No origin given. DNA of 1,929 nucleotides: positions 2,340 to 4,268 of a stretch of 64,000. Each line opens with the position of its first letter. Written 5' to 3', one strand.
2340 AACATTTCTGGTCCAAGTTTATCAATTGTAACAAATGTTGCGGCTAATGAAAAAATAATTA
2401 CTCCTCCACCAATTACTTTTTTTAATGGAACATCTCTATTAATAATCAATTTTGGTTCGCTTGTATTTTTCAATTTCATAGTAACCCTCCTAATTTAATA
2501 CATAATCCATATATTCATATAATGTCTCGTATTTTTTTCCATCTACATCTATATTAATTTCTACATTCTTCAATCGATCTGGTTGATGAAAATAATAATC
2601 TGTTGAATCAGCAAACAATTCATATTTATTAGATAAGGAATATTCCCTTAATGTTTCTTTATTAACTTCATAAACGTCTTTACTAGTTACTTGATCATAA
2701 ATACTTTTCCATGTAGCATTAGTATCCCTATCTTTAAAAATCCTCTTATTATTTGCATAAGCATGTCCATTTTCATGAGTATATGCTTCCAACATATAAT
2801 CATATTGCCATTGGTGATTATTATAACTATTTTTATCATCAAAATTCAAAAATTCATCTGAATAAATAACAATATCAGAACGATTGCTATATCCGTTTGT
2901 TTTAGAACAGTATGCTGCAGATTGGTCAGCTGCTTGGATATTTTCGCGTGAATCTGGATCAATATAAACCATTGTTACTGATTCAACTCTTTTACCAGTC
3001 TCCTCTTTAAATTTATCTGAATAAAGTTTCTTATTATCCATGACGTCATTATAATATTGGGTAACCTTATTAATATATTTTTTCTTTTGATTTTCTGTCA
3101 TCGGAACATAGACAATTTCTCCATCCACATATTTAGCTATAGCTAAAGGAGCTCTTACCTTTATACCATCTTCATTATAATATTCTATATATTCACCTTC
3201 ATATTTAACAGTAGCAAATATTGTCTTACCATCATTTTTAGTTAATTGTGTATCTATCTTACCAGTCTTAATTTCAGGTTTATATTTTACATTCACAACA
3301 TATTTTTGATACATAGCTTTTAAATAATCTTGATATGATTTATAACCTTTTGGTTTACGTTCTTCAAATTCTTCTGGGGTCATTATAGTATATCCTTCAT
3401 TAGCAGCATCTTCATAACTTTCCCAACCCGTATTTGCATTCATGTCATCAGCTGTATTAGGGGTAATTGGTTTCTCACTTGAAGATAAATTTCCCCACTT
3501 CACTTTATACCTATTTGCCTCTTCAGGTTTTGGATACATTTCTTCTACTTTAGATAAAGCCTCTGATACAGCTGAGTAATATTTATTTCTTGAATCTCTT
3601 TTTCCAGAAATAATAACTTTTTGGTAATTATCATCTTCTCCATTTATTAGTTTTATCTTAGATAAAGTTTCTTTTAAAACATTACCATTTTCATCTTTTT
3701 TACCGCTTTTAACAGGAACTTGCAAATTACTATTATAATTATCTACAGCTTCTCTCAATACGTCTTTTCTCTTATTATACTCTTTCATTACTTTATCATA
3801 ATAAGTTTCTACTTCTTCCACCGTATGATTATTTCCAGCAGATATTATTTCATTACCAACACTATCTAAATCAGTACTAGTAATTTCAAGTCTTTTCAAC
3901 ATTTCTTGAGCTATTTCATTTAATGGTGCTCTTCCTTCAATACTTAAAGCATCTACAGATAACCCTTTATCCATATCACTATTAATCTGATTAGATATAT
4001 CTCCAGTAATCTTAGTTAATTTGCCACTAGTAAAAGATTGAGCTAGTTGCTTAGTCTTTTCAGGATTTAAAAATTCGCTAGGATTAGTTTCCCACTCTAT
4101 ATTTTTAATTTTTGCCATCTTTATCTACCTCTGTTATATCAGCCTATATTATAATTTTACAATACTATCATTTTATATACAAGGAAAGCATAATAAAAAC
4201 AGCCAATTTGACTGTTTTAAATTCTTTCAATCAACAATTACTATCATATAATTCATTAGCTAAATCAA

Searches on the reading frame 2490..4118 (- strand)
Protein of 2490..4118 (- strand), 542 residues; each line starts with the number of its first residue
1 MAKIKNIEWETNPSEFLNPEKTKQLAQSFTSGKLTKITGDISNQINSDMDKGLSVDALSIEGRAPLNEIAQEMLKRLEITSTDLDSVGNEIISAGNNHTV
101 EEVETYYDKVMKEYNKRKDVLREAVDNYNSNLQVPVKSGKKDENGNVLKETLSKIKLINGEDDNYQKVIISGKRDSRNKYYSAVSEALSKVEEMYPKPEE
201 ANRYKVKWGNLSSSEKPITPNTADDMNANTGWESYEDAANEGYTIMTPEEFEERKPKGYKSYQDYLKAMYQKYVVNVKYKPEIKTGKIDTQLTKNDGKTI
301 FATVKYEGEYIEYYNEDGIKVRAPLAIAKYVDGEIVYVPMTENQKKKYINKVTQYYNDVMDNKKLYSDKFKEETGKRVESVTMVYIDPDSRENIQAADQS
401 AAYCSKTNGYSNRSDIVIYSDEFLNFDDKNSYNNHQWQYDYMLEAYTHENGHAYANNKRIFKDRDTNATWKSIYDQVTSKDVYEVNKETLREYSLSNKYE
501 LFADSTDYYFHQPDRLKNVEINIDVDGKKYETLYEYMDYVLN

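Call 58: search_protein_families(library=pfam, proteins=[window:2490-4118:-], max_evalue=0.01)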
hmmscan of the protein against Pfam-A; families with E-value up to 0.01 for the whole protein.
window:2490-4118:- (542 aa): 1 family
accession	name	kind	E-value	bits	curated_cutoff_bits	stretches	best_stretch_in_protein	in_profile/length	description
PF06167.18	Peptidase_M90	-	3.2e-05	24.1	26.2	1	462-518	172-229/243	Glucose-regulated metallo-peptidase M90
